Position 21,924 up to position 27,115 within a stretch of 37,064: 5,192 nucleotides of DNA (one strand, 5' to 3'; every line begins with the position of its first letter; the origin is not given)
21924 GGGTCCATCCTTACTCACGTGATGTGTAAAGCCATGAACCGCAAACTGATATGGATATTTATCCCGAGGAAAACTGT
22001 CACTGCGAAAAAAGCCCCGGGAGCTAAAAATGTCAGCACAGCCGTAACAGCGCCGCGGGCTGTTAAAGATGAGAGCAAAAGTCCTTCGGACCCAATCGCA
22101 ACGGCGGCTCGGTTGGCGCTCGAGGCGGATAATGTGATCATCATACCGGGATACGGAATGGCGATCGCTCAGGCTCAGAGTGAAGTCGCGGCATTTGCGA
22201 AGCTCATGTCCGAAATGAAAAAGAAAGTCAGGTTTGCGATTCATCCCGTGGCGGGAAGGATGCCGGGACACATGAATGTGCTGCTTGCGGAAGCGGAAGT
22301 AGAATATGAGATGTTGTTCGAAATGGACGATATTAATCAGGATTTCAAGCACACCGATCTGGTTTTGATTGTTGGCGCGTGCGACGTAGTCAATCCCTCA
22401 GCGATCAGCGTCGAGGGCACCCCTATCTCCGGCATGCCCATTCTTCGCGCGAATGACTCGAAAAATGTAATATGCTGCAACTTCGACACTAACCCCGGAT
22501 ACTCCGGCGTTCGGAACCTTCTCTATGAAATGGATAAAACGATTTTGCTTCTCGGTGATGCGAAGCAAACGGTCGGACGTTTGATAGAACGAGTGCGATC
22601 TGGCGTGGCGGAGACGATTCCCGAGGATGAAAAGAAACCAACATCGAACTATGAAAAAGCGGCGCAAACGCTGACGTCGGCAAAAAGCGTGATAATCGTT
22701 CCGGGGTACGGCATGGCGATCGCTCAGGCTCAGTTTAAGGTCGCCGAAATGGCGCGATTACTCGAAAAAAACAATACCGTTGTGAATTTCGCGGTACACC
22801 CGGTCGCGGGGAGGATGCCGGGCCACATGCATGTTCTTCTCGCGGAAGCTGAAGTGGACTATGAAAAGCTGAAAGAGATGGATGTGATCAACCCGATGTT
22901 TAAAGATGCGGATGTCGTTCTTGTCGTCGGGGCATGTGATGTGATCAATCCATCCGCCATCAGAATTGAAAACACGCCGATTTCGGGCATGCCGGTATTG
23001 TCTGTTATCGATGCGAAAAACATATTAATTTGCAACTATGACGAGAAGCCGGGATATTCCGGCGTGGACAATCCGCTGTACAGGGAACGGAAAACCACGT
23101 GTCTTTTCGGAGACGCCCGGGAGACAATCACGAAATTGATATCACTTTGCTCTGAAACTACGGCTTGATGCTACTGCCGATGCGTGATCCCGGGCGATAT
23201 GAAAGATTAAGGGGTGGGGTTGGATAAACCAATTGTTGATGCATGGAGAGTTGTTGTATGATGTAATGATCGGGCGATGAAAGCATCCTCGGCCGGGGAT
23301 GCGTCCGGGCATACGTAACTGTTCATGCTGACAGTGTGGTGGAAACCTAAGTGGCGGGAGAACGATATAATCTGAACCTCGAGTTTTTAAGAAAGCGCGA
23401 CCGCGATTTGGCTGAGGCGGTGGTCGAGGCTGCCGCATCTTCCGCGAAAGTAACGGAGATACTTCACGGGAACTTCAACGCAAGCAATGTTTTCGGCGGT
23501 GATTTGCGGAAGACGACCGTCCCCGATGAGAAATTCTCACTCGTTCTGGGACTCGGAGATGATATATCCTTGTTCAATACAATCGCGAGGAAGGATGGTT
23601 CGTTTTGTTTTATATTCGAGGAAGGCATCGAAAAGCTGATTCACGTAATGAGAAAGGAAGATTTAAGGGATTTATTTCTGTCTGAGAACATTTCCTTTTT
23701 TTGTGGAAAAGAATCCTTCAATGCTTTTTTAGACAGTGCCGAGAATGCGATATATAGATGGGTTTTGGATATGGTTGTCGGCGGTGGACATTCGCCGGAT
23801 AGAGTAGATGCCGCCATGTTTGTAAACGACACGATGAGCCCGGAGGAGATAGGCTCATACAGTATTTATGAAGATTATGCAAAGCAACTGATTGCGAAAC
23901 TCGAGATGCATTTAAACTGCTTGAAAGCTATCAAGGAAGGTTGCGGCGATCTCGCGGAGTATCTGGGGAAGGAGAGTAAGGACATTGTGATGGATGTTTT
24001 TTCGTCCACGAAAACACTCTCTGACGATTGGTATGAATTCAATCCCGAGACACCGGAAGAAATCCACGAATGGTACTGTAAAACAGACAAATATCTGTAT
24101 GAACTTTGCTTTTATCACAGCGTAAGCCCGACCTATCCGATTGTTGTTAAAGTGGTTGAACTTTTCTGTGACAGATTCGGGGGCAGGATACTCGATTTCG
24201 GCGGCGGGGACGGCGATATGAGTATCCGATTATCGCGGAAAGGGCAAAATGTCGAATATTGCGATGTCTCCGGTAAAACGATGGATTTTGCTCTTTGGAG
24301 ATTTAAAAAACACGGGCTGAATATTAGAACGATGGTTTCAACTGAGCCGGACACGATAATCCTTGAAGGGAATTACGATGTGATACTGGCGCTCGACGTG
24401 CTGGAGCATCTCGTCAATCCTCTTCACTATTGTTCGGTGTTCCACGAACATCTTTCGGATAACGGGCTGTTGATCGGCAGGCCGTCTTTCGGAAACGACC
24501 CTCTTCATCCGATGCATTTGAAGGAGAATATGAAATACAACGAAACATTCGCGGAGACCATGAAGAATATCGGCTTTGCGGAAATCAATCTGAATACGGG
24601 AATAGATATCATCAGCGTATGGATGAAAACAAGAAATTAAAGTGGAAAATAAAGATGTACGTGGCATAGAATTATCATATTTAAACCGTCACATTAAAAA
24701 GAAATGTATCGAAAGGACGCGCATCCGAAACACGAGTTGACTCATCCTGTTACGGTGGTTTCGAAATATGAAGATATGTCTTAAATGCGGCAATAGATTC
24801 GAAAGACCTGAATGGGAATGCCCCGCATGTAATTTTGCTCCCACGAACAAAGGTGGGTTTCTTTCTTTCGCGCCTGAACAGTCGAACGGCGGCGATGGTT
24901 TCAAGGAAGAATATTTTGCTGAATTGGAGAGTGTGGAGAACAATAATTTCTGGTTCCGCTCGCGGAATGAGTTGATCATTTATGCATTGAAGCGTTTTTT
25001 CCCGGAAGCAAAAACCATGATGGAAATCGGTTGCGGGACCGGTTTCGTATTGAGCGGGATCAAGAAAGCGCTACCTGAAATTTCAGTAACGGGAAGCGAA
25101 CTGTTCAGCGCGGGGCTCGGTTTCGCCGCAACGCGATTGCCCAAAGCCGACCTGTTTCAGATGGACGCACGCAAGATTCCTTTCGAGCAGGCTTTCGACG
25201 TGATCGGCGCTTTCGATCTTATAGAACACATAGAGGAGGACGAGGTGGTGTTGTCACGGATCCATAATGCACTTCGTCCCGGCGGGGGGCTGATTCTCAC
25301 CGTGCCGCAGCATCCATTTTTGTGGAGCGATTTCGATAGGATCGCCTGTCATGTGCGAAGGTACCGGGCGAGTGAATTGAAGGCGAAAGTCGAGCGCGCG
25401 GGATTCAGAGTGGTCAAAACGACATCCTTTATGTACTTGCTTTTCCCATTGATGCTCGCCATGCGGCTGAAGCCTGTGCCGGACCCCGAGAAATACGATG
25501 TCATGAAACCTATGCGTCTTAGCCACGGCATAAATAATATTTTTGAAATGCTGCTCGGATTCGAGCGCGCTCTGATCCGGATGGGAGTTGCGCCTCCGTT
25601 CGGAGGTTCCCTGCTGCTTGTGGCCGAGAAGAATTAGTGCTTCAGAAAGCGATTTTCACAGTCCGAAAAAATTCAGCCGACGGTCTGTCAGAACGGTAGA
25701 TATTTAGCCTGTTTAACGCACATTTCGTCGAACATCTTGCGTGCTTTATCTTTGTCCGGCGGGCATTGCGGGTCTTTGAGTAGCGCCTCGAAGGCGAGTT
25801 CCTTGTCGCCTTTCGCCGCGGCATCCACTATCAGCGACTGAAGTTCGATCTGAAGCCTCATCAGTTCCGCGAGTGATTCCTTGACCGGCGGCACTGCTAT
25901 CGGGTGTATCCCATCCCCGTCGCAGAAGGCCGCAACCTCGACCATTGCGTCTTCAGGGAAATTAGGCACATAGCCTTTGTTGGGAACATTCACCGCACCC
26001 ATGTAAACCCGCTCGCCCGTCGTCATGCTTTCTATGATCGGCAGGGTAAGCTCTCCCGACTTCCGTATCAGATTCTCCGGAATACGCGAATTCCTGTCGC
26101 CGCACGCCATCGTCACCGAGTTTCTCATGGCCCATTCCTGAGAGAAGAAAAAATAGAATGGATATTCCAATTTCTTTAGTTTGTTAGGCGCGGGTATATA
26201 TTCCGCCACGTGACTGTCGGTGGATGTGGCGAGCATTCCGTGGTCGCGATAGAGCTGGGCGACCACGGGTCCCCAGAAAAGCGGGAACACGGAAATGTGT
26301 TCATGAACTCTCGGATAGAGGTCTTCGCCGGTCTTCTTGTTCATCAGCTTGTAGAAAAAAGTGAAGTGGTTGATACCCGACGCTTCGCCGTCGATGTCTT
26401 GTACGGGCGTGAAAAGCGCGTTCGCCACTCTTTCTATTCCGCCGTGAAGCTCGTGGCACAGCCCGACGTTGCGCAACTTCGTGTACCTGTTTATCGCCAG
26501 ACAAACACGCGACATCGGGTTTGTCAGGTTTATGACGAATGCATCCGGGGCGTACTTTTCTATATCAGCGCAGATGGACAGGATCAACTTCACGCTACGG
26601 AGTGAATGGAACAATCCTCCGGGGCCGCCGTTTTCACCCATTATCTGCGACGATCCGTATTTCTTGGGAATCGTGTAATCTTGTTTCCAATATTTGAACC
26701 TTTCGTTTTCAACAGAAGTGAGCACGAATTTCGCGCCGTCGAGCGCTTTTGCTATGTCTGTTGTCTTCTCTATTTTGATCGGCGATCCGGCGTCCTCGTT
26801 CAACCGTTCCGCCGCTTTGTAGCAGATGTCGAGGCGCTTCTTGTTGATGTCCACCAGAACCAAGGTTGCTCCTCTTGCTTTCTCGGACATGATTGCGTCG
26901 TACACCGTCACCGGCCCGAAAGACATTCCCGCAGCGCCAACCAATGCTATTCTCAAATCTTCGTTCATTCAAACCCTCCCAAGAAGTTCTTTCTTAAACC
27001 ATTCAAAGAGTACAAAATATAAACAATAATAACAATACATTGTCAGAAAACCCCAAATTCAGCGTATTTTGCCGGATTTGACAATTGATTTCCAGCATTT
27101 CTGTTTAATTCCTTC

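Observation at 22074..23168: PntB carries a tandem duplication of the NADP(H)-binding dIII domain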

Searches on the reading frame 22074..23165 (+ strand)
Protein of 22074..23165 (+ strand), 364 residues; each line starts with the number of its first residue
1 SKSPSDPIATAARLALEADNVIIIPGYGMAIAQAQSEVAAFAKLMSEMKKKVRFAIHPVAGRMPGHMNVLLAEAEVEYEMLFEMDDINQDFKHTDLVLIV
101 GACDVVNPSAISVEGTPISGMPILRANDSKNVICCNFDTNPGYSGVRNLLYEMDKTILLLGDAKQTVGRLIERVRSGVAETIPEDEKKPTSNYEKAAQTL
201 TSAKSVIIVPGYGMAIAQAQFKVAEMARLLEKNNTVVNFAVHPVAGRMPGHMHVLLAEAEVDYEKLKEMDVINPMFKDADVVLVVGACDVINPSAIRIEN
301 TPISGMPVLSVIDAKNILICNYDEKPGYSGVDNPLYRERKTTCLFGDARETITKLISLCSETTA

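Call 6: search_solved_structures(query=window:22074-23165:+, show_alignments=3)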
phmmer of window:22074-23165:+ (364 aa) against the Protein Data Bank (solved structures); distinct sequences matched with E-value up to 0.001: 13.
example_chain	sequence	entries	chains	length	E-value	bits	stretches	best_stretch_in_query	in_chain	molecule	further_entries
4j16_C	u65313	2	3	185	2.5e-50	175.2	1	192-357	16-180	NAD(P) transhydrogenase subunit beta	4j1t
4o9u_B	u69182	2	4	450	1.4e-49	172.8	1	189-357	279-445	NAD(P) transhydrogenase subunit beta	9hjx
2bru_C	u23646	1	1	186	2.1e-47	165.6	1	193-356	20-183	NAD(P) TRANSHYDROGENASE SUBUNIT BETA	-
9l76_C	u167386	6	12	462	2e-46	162.4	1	193-356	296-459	NAD(P) transhydrogenase subunit beta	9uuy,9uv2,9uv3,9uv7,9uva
2fsv_C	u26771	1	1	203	2.2e-45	159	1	189-356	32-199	NAD(P) transhydrogenase subunit beta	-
1e3t_A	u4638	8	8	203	2.3e-45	158.9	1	189-356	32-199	NICOTINAMIDE NUCLEOTIDE TRANSHYDROGENASE (SUBUNIT BETA) | PROTON-TRANSLOCATING NICOTINAMIDE NUCLEOTIDE TRANSHYDROGENASE SUBUNIT PNTB | NAD(P) transhydrogenase s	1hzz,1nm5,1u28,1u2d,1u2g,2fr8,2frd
1pno_A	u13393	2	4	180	2.8e-45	158.6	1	192-356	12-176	NAD(P) transhydrogenase subunit beta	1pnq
1ptj_C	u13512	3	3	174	3e-45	158.5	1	193-356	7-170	NAD(P) transhydrogenase subunit beta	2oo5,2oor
1xlt_C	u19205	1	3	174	3.1e-45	158.5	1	193-356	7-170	NAD(P) transhydrogenase subunit beta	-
1d4o_A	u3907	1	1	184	8.9e-45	157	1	12-176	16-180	NADP(H) TRANSHYDROGENASE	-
1djl_A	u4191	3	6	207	3.4e-44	155.1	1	12-176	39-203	TRANSHYDROGENASE DIII | NAD(P) transhydrogenase, mitochondrial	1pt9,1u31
6que_A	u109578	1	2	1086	3e-43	151.9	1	12-176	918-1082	Nicotinamide nucleotide transhydrogenase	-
6qti_A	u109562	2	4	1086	3.1e-43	151.9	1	12-176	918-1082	Nicotinamide nucleotide transhydrogenase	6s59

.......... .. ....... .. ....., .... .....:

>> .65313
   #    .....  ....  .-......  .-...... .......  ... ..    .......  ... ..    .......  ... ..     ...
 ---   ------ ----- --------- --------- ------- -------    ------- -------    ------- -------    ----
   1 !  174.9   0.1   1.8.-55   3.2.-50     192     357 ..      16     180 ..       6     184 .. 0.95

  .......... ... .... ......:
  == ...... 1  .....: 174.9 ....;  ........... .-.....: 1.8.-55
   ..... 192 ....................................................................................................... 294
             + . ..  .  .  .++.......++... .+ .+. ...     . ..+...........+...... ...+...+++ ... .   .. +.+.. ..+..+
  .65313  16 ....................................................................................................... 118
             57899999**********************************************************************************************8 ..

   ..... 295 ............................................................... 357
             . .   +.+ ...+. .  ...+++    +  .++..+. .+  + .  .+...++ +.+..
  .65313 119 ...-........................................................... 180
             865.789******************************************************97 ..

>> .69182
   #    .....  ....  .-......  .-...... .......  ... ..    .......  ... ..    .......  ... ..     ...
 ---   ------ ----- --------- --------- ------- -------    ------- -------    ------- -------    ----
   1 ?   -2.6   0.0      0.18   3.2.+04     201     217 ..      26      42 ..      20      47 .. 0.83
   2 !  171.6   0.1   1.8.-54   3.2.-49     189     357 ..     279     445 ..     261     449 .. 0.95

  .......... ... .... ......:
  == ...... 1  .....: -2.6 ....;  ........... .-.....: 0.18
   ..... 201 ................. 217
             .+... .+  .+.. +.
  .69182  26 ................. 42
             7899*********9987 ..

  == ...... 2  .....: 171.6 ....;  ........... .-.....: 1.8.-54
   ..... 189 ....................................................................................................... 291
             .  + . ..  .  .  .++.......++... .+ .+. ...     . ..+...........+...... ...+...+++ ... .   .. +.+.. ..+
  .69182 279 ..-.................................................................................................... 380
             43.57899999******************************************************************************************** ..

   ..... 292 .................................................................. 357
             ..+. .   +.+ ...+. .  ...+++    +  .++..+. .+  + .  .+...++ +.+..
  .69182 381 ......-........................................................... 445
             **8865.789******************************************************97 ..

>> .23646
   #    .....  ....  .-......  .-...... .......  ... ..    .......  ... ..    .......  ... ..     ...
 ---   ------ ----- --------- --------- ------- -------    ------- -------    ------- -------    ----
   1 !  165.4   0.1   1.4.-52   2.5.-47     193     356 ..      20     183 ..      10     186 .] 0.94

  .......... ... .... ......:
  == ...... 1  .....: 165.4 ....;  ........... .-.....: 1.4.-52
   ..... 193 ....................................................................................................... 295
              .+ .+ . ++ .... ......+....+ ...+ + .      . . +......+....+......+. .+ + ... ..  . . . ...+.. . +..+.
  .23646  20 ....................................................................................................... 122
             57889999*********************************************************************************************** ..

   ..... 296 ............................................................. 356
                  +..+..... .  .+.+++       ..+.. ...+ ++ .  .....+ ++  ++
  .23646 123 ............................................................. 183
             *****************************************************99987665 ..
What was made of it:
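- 22644..23165 (+): dIII copy 2, residues 490-663. Motifs: GYGMA 510-514, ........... 541-551, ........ 585-592, PISGMP 601-606, loop E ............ 619-630. 50% identical to T. thermophilus dIII over about 165 residues (call 6).
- Checked: Solved PntB chains are 450-462 aa (call 6), so the excess length is one extra dIII plus a linker.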

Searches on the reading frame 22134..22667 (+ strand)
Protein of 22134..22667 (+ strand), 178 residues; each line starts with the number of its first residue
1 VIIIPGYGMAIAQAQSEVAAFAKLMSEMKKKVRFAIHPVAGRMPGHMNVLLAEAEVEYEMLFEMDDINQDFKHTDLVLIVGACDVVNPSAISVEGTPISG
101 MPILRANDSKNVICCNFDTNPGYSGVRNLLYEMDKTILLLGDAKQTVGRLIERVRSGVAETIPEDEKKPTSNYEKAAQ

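Call 3: search_protein_families(library=pfam, proteins=[window:22134-22667:+], max_evalue=0.01)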
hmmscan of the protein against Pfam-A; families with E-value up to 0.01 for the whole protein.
window:22134-22667:+ (178 aa): 1 family
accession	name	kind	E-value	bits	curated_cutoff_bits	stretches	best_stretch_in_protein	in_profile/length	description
PF02233.22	PNTB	-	6.3e-71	240.1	31.7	1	2-152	305-455/456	NAD(P) transhydrogenase beta subunit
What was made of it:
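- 22086..22604 (+): dIII copy 1, residues 304-476. Motifs: GYGMA 325-329, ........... 356-366, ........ 400-407, PISGMP 416-421, loop E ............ 434-445. 240.1 bits against PF02233 positions 305-455 (call 3).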

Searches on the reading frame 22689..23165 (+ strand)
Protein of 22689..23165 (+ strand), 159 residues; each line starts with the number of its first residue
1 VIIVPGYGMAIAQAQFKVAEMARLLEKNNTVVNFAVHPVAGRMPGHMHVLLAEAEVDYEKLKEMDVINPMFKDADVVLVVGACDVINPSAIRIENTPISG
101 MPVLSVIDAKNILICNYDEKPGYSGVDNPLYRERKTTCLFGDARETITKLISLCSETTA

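Call 3: search_protein_families(library=pfam, proteins=[window:22689-23165:+], max_evalue=0.01)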
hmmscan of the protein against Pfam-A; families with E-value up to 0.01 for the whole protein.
window:22689-23165:+ (159 aa): 1 family
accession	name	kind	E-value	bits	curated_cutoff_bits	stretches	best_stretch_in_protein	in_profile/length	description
PF02233.22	PNTB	-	1.3e-70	239.1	31.7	1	2-151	305-454/456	NAD(P) transhydrogenase beta subunit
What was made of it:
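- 22644..23165 (+): 239.1 bits against PF02233 (call 3).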

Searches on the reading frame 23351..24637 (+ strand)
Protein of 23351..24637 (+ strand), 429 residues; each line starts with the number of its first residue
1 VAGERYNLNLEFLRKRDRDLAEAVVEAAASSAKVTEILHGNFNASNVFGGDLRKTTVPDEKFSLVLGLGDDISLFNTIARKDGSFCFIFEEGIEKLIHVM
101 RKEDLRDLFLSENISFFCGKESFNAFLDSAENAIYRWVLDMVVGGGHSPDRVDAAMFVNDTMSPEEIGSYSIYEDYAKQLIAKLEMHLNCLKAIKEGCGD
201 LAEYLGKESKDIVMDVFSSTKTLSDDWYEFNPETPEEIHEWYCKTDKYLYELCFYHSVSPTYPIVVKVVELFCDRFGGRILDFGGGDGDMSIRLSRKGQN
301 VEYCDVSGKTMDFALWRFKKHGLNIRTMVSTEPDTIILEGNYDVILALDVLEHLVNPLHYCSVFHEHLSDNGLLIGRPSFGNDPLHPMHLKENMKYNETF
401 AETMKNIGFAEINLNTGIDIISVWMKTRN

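Call 38: search_protein_families(library=pfam, proteins=[window:23351-24637:+], max_evalue=0.001)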
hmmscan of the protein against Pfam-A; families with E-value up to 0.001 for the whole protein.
window:23351-24637:+ (429 aa): 6 families
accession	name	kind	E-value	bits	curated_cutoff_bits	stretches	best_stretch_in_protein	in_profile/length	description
PF08242.18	Methyltransf_12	-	3.7e-11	44.1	30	1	281-374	1-98/98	Methyltransferase domain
PF13489.12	Methyltransf_23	-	2.2e-10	40.9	27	1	277-375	23-115/164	Methyltransferase domain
PF13649.12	Methyltransf_25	-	1.1e-09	39.3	27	1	280-371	1-96/97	Methyltransferase domain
PF08241.18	Methyltransf_11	-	6.8e-07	30.3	21.2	1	281-375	1-94/95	Methyltransferase domain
PF05219.18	DREV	-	9.6e-05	22.1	26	1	278-372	96-182/265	DREV methyltransferase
PF03848.20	TehB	-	0.00044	20.2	20.4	1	242-354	2-108/193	Tellurite resistance protein TehB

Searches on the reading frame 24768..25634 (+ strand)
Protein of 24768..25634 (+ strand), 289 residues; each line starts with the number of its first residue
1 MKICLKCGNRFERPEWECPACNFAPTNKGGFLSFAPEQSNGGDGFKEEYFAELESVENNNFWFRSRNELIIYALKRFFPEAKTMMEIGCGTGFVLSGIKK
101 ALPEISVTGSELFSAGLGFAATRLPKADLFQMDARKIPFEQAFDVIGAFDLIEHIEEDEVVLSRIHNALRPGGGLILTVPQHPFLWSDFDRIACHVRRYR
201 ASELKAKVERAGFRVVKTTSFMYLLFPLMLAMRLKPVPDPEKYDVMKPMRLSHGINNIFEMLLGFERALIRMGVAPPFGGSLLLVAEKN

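Call 38: search_protein_families(library=pfam, proteins=[window:24768-25634:+], max_evalue=0.001)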
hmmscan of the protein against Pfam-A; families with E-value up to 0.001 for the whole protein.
window:24768-25634:+ (289 aa): 5 families
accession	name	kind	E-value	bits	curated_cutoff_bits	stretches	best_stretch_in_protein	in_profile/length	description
PF13489.12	Methyltransf_23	-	3.9e-17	62.9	27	1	66-217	5-163/164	Methyltransferase domain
PF08242.18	Methyltransf_12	-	1.4e-14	55.1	30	1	85-175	1-98/98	Methyltransferase domain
PF13649.12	Methyltransf_25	-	1.3e-13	51.9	27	1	85-173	2-97/97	Methyltransferase domain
PF08241.18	Methyltransf_11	-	1.3e-13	51.8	21.2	1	86-176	2-94/95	Methyltransferase domain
PF13847.12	Methyltransf_31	-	1.7e-08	34.7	27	1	81-181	4-113/145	Methyltransferase domain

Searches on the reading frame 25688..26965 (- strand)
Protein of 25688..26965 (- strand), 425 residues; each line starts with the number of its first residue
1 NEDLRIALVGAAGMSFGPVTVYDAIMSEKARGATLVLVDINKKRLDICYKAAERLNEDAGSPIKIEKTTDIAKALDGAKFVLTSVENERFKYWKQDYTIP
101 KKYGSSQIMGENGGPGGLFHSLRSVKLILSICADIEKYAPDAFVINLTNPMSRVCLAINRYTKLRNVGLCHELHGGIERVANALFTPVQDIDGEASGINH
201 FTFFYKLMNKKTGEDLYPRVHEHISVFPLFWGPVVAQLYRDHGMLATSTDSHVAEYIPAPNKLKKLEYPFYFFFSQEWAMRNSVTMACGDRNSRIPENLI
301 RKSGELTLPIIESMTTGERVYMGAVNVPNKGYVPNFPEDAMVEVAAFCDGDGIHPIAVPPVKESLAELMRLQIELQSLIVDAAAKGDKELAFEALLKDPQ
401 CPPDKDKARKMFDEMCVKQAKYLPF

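Call 38: search_protein_families(library=pfam, proteins=[window:25688-26965:-], max_evalue=0.001)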
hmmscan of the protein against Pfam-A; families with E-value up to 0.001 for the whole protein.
window:25688-26965:- (425 aa): 3 families
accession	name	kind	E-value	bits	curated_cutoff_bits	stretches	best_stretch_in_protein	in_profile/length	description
PF11975.13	Glyco_hydro_4C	-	1.1e-40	140.3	24.1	1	196-400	2-210/211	Family 4 glycosyl hydrolase C-terminal domain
PF02056.22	Glyco_hydro_4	-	2.8e-40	138.3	23.2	1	6-184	2-181/183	Family 4 glycosyl hydrolase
PF00056.29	Ldh_1_N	-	8.2e-05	23.1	27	0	125-161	95-131/141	lactate/malate dehydrogenase, NAD binding domain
